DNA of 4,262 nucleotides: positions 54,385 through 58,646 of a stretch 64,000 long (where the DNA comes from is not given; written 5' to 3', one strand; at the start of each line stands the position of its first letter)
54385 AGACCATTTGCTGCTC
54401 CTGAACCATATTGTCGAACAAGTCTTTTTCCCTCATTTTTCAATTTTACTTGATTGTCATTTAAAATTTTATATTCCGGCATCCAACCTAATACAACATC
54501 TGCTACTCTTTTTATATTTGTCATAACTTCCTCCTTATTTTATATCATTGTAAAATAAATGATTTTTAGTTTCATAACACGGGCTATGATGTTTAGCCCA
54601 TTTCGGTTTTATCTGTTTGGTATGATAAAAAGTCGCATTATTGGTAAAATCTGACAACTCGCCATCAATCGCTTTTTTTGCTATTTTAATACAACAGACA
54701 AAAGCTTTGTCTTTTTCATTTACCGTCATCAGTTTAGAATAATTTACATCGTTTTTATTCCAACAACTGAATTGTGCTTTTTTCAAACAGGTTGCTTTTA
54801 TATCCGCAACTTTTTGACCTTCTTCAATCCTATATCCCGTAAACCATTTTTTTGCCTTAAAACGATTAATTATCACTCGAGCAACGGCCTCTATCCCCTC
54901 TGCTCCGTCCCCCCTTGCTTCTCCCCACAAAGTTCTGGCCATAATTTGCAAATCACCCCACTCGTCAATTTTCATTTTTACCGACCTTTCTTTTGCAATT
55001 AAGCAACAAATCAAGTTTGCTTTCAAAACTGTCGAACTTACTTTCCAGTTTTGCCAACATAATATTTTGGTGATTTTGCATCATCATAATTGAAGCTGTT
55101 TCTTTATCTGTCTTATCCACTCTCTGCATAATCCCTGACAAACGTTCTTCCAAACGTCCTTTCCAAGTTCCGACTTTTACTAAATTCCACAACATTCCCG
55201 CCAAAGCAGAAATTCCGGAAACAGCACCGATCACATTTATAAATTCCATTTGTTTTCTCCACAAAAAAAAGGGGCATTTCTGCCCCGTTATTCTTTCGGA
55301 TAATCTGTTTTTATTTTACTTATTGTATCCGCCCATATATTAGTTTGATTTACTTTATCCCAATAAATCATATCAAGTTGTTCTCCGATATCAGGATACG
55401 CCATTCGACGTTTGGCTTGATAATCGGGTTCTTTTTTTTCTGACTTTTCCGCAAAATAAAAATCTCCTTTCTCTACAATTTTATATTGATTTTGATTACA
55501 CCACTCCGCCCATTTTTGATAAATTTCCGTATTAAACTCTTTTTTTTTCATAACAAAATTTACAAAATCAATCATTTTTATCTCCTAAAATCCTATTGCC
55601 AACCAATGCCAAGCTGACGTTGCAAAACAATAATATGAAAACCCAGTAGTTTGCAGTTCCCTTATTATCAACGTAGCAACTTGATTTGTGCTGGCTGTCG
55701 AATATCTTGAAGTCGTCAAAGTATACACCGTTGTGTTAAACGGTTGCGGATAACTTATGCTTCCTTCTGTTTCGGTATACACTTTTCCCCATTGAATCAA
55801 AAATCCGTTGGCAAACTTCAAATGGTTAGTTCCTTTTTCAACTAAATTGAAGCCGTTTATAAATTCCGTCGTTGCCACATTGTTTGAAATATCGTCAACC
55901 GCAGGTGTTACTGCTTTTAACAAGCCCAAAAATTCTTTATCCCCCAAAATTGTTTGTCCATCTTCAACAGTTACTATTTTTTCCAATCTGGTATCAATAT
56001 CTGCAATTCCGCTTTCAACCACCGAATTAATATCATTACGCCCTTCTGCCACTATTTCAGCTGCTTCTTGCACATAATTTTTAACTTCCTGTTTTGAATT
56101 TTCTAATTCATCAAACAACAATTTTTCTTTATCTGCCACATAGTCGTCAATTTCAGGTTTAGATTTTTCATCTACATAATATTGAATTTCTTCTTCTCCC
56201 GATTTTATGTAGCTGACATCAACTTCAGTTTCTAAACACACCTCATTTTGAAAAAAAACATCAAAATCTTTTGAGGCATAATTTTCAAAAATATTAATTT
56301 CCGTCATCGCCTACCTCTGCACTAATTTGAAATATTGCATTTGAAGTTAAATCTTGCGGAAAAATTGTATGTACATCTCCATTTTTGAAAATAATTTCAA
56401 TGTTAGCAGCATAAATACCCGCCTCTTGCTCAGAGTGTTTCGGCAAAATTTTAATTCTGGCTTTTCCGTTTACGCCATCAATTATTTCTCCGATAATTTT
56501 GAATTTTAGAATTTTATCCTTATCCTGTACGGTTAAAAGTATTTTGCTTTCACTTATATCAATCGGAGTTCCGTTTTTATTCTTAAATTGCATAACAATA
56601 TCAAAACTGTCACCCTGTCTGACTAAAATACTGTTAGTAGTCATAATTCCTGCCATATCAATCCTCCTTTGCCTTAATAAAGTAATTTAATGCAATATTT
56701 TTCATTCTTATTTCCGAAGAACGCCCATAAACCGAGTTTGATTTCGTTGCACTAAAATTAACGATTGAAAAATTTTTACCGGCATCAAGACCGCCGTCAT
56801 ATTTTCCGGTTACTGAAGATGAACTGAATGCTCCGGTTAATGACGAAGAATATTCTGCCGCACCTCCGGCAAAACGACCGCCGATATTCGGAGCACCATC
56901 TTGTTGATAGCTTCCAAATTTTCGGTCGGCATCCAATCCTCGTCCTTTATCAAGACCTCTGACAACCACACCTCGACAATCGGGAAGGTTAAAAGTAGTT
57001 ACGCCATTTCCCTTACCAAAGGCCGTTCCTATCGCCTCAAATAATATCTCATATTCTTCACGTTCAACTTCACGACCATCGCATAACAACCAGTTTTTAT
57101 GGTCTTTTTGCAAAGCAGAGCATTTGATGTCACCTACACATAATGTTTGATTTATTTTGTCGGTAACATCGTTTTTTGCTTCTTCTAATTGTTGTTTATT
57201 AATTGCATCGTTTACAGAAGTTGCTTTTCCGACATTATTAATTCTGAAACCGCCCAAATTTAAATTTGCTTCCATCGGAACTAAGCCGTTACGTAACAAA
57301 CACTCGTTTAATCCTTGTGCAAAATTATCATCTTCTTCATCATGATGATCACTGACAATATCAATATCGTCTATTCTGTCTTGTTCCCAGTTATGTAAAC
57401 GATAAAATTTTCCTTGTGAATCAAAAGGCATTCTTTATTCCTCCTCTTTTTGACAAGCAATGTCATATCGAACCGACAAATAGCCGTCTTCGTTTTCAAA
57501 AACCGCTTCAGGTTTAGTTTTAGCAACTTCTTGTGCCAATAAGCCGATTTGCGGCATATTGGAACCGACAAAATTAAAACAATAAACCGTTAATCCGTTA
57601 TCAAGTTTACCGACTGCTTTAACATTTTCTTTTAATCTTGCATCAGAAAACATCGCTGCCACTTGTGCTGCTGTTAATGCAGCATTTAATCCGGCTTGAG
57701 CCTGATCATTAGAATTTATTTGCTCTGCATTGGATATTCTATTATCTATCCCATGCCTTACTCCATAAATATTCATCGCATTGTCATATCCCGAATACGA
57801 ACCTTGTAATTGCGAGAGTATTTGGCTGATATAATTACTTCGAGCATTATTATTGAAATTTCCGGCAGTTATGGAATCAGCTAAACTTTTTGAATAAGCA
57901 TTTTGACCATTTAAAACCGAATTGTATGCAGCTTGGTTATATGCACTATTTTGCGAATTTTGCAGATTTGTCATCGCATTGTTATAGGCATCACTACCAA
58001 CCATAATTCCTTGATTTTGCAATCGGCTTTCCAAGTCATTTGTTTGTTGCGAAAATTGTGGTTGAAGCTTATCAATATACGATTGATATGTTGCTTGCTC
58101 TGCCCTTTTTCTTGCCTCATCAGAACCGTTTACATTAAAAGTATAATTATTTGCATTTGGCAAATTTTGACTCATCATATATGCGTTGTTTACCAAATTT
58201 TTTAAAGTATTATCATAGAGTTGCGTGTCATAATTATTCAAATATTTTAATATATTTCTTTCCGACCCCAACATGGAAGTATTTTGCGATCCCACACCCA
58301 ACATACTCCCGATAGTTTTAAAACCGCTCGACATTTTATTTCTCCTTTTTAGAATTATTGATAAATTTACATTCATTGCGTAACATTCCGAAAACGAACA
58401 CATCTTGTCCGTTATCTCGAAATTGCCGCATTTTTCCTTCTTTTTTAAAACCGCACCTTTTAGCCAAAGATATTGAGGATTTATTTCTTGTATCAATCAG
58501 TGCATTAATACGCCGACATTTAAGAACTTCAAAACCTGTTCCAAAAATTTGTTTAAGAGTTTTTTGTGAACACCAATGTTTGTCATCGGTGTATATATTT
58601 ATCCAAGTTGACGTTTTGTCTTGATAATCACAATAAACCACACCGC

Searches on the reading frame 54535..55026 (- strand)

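Call 11: search_protein_families(library=pfam, proteins=[window:54535-55026:-], max_evalue=0.01)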
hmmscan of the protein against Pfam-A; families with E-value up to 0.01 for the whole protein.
window:54535-55026:- (163 aa): 1 family
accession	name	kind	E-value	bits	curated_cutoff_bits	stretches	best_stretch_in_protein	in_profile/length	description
PF07486.17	Hydrolase_2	-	4.3e-16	59.8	27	1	39-159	1-100/100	Cell Wall Hydrolase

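Call 96: search_protein_families(library=phrogs, proteins=[window:54535-55026:-], max_evalue=0.001)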
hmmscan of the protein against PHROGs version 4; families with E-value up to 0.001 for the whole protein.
window:54535-55026:- (163 aa): 2 families
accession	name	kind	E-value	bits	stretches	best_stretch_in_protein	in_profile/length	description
phrog_938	-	lysis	1.4e-17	63.1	1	21-161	48-172/2185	endolysin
phrog_15649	-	lysis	4e-14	52.6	1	25-136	230-329/1079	endolysin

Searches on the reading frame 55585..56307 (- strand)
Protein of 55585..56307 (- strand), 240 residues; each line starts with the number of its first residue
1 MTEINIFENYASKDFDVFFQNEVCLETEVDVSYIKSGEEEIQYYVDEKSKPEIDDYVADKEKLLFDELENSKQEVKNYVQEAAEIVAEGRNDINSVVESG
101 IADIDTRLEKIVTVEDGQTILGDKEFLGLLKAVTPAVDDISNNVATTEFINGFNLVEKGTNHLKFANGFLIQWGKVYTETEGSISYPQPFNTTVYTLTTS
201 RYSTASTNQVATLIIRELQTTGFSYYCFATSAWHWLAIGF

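Call 11: search_protein_families(library=pfam, proteins=[window:55585-56307:-], max_evalue=0.01)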
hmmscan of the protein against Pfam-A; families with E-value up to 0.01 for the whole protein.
window:55585-56307:- (240 aa): 1 family
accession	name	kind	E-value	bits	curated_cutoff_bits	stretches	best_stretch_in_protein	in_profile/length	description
PF21882.2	Gp53-like_C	-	5.2e-09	36.9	24.9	1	164-239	1-83/84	Putative tail fiber protein gp53-like, C-terminal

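Call 96: search_protein_families(library=phrogs, proteins=[window:55585-56307:-], max_evalue=0.001)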
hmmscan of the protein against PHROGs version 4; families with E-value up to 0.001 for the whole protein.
window:55585-56307:- (240 aa): 3 families
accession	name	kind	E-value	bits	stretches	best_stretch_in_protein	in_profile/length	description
phrog_2557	-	head and packaging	1.4e-07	31.6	1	128-239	413-532/534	virion structural protein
phrog_4209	-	tail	1.7e-06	28.3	1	163-240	321-406/406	tail fiber protein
phrog_1396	-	tail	4.2e-06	27.1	1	159-240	251-341/504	tail fiber protein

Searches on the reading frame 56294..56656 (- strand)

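Call 11: search_protein_families(library=pfam, proteins=[window:56294-56656:-], max_evalue=0.01)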
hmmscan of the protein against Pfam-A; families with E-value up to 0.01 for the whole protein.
window:56294-56656:- (120 aa): 1 family
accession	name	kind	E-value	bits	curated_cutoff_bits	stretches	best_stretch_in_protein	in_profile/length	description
PF10651.15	BppU_N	-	0.00089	19.4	23.1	1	9-94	20-105/142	BppU N-terminal domain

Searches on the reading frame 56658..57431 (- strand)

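Call 11: search_protein_families(library=pfam, proteins=[window:56658-57431:-], max_evalue=0.01)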
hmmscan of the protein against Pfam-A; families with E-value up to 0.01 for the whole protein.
window:56658-57431:- (257 aa): 2 families
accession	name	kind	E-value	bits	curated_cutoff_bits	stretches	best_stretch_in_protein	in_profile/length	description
PF07484.17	Collar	-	1.4e-16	60.7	24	1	111-156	12-56/57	Phage Tail Collar Domain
PF05662.19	YadA_stalk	-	0.00016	22.4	28.4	1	63-96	1-34/43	Coiled stalk of trimeric autotransporter adhesin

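Call 96: search_protein_families(library=phrogs, proteins=[window:56658-57431:-], max_evalue=0.001)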
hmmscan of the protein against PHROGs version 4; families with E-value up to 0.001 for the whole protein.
window:56658-57431:- (257 aa): 26 families (the best 25 are shown)
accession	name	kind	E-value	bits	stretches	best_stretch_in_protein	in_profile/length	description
phrog_523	-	tail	8.8e-30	105.1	1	77-255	464-638/673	tail collar fiber protein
phrog_1858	-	tail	4.4e-29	102.1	1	76-255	116-294/1018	tail fiber protein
phrog_327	-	tail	3.7e-20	73.8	1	66-255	278-442/618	tail protein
phrog_25747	-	tail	2e-18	66.8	1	102-177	683-758/901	tail fiber protein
phrog_9116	-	tail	2.6e-14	53.8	1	102-162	64-124/455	tail protein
phrog_3100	-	tail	6.1e-14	54.1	1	114-254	235-381/382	tail fiber protein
phrog_19618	-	tail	9.3e-14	52.2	1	90-160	129-199/387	tail collar protein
phrog_14307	-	unknown function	9.6e-12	45.8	1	108-182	59-123/137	-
phrog_910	-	tail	5.2e-11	43.4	1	53-255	292-492/497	tail collar fiber protein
phrog_20472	-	unknown function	1.8e-10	41.7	1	110-254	238-365/366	-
phrog_6921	-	tail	2.4e-09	37.5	1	137-246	290-415/738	tail fiber protein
phrog_38759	-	unknown function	5.2e-09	36.1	1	113-178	769-836/920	-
phrog_8763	-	tail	3.9e-08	32.9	1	74-170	524-636/1024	tail protein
phrog_4849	-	tail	7.5e-08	32.3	1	136-179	606-650/788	tail protein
phrog_13173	-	tail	7.9e-08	32.3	1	137-253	419-541/674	tail fiber protein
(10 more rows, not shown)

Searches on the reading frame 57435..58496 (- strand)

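Call 11: search_protein_families(library=pfam, proteins=[window:57435-58496:-], max_evalue=0.01)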
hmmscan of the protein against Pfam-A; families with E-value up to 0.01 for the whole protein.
window:57435-58496:- (353 aa): 1 family
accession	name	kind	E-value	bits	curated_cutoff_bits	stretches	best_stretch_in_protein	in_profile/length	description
PF13884.11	Peptidase_S74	-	5.1e-06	27.1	22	1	284-332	1-57/58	Chaperone of endosialidase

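Call 96: search_protein_families(library=phrogs, proteins=[window:57435-58496:-], max_evalue=0.001)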
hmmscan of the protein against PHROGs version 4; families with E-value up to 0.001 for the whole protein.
window:57435-58496:- (353 aa): 4 families
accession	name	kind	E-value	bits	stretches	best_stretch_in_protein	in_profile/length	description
phrog_6121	-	head and packaging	1.4e-35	124.6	2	257-349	294-389/392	virion structural protein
phrog_4287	-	DNA, RNA and nucleotide metabolism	4.7e-08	33.6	1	74-345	99-384/392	DNA ejection protein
phrog_5668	-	tail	3.2e-06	26.2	1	117-345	1294-1534/1567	tail fiber protein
phrog_33119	-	tail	0.00013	21.7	1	283-346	547-611/643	long tail fiber protein distal subunit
